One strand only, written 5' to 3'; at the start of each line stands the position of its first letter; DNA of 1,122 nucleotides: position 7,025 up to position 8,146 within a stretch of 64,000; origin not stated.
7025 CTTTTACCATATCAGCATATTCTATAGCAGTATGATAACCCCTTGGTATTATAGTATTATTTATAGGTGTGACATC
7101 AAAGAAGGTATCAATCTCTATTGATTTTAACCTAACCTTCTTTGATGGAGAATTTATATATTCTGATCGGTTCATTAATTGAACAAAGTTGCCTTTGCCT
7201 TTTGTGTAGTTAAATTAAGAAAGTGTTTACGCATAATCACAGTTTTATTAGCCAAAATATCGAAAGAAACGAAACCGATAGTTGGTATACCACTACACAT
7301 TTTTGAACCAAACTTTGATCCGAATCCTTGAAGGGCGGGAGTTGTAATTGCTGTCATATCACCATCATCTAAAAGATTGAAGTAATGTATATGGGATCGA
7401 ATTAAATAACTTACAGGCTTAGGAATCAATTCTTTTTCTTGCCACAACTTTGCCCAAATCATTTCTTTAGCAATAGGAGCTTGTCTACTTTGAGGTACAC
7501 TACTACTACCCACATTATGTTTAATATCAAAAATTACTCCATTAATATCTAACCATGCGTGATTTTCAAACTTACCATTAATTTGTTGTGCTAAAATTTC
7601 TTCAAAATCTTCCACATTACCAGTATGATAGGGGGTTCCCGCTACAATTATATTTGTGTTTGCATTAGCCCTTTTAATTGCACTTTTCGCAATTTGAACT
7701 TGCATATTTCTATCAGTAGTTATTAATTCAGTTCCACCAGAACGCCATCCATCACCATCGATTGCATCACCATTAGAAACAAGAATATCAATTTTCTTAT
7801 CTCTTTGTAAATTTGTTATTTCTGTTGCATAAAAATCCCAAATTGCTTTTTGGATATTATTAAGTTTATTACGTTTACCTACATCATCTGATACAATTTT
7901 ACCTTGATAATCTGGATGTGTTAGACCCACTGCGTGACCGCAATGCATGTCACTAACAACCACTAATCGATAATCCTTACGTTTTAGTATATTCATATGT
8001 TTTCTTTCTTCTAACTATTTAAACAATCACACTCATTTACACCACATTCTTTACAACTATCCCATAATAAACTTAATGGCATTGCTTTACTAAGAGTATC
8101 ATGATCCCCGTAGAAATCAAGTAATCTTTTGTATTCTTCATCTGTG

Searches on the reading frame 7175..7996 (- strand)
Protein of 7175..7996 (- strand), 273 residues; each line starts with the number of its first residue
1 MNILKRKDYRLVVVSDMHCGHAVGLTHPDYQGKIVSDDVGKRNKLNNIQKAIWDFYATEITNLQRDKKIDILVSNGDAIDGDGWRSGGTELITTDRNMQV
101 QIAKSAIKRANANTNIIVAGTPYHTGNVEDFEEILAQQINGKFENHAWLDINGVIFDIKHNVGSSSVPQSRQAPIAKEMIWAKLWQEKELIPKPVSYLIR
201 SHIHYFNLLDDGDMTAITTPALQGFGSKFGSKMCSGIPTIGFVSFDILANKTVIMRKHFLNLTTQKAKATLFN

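Call 71: search_protein_families(library=phrogs, proteins=[window:7175-7996:-], max_evalue=0.001)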
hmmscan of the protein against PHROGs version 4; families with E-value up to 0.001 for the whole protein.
window:7175-7996:- (273 aa): 1 family
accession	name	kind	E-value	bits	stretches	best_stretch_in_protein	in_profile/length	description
phrog_284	-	DNA, RNA and nucleotide metabolism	2.5e-05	24.4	0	181-224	315-359/398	exonuclease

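Call 72: search_protein_families(library=pfam, proteins=[window:7175-7996:-], max_evalue=0.01)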
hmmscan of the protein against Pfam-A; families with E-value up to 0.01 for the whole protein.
window:7175-7996:- (273 aa): 1 family
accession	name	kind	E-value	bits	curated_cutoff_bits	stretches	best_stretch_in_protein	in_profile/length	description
PF00149.33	Metallophos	-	0.0032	18.4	21.5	1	10-97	2-45/191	Calcineurin-like phosphoesterase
